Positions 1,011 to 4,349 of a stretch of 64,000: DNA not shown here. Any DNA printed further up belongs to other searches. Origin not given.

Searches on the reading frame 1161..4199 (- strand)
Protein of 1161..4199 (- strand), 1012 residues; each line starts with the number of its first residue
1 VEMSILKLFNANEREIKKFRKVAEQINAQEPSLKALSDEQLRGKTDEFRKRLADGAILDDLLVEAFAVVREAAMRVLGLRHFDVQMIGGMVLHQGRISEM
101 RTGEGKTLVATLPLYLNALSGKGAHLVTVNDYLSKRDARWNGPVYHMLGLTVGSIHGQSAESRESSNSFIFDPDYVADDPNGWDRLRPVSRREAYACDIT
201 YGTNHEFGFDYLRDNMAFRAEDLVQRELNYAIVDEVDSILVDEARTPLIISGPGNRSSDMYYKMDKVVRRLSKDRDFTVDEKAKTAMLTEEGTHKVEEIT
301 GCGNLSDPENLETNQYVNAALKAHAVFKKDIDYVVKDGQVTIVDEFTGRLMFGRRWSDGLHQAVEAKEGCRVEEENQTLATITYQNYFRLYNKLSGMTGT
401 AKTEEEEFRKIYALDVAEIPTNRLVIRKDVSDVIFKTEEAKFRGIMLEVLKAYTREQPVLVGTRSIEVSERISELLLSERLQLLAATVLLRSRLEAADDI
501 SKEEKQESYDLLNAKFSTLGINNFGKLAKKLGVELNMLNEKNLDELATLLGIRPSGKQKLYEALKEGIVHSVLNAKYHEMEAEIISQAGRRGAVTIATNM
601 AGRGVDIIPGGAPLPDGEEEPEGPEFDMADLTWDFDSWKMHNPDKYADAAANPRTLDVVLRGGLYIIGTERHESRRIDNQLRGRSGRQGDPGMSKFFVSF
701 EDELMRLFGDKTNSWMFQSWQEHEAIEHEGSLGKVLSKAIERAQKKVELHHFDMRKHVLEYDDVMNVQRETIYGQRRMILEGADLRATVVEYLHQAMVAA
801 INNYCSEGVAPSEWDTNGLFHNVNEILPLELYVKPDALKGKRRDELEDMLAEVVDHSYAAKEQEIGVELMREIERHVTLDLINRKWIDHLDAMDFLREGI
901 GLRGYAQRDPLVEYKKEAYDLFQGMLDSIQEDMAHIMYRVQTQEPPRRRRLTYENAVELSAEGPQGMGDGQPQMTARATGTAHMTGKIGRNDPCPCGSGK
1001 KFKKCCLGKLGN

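Call 54: search_protein_families(library=pfam, proteins=[window:1161-4199:-], max_evalue=0.00001)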
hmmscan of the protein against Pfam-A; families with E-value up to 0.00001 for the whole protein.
window:1161-4199:- (1012 aa): 5 families
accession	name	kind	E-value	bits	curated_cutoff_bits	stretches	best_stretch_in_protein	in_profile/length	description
PF07517.20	SecA_DEAD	-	9.9e-128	425.9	24.6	1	8-409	4-290/290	SecA DEAD-like domain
PF21090.3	P-loop_SecA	-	8.3e-69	231.7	27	1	425-719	2-199/205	SecA P-loop domain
PF07516.18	SecA_SW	-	1.2e-66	225.1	26.7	1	734-941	5-200/200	SecA Wing and Scaffold domain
PF01043.26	SecA_PP_bind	-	1.6e-43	148.2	23.5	1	257-365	2-110/110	SecA preprotein cross-linking domain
PF02810.21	SEC-C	-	1.6e-09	37.9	20.4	1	990-1007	1-18/19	SEC-C motif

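Call 77: find_encoding_contigs(protein=window:1161-4193:-, flank=10000, max_places=3)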
Protein window:1161-4193:- (1010 aa): no gene with exactly this product is on record in the collection.
